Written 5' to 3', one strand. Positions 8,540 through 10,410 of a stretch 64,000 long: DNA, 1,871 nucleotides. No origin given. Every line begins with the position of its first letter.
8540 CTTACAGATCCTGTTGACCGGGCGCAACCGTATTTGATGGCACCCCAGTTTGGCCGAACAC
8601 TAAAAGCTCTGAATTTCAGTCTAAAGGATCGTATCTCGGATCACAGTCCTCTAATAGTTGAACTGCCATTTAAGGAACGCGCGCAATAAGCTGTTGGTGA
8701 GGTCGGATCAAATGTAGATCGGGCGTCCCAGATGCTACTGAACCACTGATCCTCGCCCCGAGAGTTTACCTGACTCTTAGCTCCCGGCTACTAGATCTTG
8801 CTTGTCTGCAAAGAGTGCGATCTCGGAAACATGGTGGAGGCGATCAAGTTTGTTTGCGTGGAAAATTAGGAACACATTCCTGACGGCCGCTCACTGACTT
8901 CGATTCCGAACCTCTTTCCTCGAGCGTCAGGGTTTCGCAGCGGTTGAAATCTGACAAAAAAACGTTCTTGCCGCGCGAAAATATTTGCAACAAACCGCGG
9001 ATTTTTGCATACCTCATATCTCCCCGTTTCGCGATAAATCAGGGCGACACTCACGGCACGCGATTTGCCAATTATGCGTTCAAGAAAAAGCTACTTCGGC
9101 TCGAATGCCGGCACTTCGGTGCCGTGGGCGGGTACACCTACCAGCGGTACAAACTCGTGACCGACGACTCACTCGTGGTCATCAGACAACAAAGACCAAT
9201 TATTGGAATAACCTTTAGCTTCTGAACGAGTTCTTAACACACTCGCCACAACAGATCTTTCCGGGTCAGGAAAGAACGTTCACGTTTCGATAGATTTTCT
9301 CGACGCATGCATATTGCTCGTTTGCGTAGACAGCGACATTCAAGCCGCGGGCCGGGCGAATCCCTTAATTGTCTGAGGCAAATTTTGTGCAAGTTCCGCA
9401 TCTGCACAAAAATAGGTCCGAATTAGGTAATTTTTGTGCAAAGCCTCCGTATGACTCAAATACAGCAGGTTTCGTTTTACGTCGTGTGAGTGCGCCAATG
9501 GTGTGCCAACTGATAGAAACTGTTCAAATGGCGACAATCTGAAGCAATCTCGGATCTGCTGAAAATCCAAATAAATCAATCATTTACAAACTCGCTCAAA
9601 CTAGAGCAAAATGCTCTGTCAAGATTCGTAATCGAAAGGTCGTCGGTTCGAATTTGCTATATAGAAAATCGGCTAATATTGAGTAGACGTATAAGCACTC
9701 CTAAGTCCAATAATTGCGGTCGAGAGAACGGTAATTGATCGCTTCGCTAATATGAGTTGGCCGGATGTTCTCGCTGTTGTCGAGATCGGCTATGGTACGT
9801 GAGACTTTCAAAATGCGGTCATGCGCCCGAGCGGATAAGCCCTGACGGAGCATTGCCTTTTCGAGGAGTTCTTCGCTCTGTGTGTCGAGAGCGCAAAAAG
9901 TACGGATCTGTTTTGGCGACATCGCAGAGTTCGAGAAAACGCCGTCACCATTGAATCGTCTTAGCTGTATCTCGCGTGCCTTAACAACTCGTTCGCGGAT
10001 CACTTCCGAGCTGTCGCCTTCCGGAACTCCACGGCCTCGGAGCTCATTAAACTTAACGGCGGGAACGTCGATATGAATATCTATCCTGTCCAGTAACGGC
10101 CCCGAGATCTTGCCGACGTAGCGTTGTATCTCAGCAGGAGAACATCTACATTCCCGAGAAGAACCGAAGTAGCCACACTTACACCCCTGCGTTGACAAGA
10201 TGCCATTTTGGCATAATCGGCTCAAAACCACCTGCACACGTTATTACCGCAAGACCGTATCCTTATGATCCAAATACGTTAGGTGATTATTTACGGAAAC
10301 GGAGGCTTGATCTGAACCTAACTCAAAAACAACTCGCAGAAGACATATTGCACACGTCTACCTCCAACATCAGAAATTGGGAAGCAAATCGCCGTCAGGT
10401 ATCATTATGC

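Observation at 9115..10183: A 1.07 kb fossil junction preserves an alternative synteny in which the OMP gene and comM are convergent neighbours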

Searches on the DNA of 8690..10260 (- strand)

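Call 54: search_rna_families(source=window, start=8690, end=10260, threshold=evalue, max_evalue=10, show_alignments=3)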
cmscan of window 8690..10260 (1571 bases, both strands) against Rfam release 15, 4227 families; matches with E-value up to 10: 3.
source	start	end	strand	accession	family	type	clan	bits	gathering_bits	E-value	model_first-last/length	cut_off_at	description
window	8698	8754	-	RF00493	snoU2-30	Gene; snRNA; snoRNA; CD-box;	-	16.5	60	9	1-70/70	no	Small nucleolar RNA U2-30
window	9193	9269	+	RF01634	ceN44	Gene; snRNA; snoRNA; CD-box;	-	16.3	70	4.8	1-74/74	no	Caenorhabditis snoRNA ceN44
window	9559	9606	-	RF01135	sR24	Gene; snRNA; snoRNA; CD-box;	-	14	36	6.7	1-55/55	no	Small nucleolar RNA sR24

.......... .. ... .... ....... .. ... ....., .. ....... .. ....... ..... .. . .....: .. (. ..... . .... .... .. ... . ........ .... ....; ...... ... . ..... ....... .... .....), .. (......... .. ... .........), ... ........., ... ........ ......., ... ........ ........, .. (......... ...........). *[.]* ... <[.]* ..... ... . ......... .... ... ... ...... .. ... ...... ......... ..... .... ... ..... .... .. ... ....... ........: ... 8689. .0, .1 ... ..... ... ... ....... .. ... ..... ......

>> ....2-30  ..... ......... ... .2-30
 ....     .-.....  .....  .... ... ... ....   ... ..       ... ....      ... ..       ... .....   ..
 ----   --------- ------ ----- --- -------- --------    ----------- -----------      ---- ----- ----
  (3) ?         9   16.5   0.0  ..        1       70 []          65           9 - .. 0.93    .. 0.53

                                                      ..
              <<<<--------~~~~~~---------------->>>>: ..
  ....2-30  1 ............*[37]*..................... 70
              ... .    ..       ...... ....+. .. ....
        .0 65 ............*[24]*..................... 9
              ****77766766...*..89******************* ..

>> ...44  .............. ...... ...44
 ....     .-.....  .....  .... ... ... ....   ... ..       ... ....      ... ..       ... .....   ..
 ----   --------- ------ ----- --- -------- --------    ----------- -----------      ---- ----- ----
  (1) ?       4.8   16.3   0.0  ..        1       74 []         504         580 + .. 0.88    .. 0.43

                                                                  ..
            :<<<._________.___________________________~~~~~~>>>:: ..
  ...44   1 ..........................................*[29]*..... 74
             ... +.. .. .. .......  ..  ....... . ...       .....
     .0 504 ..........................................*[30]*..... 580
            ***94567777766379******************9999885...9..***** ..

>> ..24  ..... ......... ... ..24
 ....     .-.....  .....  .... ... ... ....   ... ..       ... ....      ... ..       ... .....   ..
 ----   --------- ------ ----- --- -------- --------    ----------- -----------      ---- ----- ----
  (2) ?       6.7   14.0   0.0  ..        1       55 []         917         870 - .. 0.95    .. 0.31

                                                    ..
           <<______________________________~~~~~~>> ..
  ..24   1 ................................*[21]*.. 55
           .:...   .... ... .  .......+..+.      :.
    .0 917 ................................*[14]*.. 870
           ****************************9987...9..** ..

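Call 65: search_rna_families(source=L112, start=10400, end=10900, threshold=evalue, max_evalue=10, show_alignments=2)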
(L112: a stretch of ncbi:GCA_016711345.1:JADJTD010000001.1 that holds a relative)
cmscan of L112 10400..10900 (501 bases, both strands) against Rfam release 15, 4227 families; matches with E-value up to 10: 2.
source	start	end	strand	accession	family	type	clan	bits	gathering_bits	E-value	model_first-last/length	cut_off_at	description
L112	10592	10650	-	RF00070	SNORD29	Gene; snRNA; snoRNA; CD-box;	CL00051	17.6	48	0.98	1-65/65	no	Small nucleolar RNA SNORD29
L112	10649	10719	-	RF03519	mir-238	Gene; miRNA;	-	15.4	80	4.2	1-85/85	no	mir-238 microRNA precursor family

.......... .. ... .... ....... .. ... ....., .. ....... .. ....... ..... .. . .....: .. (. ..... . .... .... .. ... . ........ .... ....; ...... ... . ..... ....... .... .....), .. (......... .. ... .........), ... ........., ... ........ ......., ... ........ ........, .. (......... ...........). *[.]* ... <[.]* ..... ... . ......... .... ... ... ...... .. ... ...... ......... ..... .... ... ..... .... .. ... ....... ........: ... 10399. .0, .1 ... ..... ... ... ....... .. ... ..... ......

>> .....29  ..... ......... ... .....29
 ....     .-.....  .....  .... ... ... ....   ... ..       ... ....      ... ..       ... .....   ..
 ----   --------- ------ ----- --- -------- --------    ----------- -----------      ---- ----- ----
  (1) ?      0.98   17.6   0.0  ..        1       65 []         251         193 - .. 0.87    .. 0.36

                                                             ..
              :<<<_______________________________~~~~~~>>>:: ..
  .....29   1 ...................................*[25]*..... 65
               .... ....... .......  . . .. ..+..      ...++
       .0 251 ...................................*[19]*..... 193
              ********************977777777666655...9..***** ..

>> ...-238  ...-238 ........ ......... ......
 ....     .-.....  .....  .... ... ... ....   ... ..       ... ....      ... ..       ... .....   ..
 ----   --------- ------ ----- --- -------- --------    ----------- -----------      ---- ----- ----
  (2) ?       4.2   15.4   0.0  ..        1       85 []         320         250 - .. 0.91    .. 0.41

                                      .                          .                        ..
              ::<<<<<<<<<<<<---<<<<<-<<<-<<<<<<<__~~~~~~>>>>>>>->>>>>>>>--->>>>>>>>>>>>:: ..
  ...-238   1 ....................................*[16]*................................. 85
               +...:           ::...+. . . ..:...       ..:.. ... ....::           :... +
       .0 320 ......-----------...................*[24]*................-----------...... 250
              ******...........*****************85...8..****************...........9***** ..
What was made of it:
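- On tRNA gene remnant in the spacer: Rfam at E<=10 on 8690-10260 and on L112 (calls 54, 65).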
